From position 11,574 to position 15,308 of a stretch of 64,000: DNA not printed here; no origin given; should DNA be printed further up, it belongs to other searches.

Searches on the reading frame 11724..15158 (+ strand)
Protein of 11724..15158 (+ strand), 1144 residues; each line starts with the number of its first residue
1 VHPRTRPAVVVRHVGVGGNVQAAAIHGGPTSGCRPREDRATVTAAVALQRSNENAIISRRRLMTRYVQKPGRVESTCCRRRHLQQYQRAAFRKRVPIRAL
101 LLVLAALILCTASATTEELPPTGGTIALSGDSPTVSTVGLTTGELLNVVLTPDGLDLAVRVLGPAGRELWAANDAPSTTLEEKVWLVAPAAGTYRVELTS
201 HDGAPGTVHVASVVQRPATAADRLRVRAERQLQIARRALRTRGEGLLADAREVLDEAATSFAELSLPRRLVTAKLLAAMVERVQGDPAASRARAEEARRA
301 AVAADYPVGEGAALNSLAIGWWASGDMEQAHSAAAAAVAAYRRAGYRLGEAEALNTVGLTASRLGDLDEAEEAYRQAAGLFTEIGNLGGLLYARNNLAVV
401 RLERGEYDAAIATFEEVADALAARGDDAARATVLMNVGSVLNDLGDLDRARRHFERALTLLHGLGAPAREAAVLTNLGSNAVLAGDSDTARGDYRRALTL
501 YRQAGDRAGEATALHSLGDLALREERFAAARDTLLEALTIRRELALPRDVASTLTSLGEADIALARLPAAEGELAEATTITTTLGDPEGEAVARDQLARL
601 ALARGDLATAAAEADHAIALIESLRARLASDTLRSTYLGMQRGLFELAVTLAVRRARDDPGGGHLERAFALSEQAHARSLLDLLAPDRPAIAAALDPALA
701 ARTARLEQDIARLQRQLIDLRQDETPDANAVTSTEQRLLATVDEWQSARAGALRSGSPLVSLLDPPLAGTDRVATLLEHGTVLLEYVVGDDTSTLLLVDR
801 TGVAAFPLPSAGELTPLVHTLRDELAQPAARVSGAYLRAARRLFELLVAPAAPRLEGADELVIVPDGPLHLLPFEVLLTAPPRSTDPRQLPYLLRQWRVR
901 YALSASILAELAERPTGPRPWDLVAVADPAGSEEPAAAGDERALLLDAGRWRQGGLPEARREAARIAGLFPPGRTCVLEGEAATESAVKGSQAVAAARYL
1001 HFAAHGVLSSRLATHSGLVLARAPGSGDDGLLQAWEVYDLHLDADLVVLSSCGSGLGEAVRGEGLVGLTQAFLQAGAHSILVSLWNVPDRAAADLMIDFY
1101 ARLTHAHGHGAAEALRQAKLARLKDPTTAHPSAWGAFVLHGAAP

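Call 55: search_protein_families(library=pfam, proteins=[window:11724-15158:+], max_evalue=0.0001)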
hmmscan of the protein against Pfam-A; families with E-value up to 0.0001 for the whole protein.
window:11724-15158:+ (1144 aa): 10 families
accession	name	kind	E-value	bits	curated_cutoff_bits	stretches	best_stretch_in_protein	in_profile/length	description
PF12770.12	CHAT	-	5.7e-65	220.1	24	1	838-1141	2-288/289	CHAT domain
PF13424.12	TPR_12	-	2.2e-30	105.1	30.1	3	393-460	5-74/77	Tetratricopeptide repeat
PF00515.34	TPR_1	-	3.1e-17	62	27.8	0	351-377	1-27/34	Tetratricopeptide repeat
PF13181.12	TPR_8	-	1.1e-15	56.9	25.7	0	351-379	1-29/34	Tetratricopeptide repeat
PF07719.23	TPR_2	-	2.1e-13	49.7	27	0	351-378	1-28/34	Tetratricopeptide repeat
PF17874.7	TPR_MalT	-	1.5e-12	47.9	45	2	445-626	15-196/336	MalT-like TPR region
PF14938.12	SNAP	-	1.3e-08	35.2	25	0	324-420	87-184/282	Soluble NSF attachment protein, SNAP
PF13374.12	TPR_10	-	3.7e-08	33.5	27.5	0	431-460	2-31/42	Tetratricopeptide repeat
PF13432.12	TPR_16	-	3.1e-06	27.9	32.7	0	358-420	4-60/65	Tetratricopeptide repeat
PF13176.12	TPR_7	-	3.1e-05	24.2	27.9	0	395-422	3-29/36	Tetratricopeptide repeat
